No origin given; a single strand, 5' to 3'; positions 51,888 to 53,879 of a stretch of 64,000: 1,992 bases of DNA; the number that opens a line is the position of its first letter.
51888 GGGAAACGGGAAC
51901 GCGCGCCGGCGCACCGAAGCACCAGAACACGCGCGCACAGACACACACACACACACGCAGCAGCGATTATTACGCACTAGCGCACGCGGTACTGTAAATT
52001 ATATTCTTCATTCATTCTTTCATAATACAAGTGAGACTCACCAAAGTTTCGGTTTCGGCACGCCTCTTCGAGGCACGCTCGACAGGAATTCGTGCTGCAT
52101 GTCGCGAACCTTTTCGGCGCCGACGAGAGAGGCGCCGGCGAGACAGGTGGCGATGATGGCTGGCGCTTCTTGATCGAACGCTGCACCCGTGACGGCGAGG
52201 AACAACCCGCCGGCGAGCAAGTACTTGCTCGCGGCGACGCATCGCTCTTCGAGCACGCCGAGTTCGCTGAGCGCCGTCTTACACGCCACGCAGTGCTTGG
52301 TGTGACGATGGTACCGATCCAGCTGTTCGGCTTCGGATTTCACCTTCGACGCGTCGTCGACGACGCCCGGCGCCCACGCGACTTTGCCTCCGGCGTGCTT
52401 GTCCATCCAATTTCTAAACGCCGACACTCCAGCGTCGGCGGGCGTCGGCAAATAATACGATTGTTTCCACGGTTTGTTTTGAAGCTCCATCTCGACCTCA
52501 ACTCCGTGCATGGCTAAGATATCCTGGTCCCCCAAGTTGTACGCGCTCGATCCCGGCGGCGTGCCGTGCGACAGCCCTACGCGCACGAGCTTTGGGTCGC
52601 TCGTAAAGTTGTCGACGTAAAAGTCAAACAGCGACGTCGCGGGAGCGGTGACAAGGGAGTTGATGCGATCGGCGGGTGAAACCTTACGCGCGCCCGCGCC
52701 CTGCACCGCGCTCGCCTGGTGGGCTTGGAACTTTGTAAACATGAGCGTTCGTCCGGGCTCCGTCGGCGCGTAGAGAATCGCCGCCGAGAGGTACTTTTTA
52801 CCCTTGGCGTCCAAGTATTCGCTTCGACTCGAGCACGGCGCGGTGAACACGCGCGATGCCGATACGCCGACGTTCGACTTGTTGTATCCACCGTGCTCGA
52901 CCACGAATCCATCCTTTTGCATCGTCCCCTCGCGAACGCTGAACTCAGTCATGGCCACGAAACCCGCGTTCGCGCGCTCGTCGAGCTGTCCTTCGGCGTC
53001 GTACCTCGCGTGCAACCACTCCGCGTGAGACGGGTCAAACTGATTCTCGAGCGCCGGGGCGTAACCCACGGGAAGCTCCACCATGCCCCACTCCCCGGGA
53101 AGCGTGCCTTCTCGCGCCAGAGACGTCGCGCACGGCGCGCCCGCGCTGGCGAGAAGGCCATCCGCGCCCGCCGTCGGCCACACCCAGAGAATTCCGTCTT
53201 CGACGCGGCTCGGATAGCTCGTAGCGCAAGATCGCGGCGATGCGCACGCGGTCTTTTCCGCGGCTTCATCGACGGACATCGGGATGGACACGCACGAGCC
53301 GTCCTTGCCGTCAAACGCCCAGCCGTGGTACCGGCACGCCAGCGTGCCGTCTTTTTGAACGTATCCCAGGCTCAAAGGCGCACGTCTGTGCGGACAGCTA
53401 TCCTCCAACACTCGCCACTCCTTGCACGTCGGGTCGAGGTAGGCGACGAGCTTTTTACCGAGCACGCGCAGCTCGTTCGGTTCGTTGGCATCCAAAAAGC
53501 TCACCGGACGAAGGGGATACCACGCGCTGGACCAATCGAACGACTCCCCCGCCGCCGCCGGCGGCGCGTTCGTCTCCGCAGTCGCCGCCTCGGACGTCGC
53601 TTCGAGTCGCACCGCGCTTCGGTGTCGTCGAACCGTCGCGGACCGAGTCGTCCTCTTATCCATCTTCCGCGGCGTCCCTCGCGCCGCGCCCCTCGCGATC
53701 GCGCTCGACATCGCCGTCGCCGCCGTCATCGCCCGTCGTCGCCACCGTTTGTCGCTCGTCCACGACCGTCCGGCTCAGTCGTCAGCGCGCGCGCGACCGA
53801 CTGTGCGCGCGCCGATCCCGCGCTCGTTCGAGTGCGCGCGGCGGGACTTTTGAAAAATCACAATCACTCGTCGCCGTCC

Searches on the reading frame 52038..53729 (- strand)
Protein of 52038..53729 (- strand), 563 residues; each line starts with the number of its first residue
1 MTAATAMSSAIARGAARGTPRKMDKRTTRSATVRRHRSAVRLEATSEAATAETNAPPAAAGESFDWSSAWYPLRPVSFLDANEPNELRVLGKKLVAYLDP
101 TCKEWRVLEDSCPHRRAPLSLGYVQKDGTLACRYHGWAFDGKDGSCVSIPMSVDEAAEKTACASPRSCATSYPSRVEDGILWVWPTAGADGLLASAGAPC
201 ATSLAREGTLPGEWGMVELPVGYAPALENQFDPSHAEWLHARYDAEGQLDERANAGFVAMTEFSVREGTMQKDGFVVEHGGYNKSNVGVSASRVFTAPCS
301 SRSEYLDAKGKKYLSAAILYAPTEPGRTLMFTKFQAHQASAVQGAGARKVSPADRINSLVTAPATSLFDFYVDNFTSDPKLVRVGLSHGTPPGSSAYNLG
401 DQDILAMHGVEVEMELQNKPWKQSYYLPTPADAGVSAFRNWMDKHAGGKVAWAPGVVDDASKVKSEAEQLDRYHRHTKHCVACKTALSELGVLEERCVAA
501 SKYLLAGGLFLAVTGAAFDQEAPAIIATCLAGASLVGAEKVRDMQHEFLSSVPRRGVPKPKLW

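Call 63: search_protein_families(library=pfam, proteins=[window:52038-53729:-], max_evalue=0.00001)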
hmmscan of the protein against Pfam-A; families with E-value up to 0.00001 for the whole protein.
window:52038-53729:- (563 aa): 1 family
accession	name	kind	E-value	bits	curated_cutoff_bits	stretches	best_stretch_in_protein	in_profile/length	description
PF00355.32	Rieske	-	1.1e-18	67.4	20.3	1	70-152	2-81/88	Rieske [2Fe-2S] domain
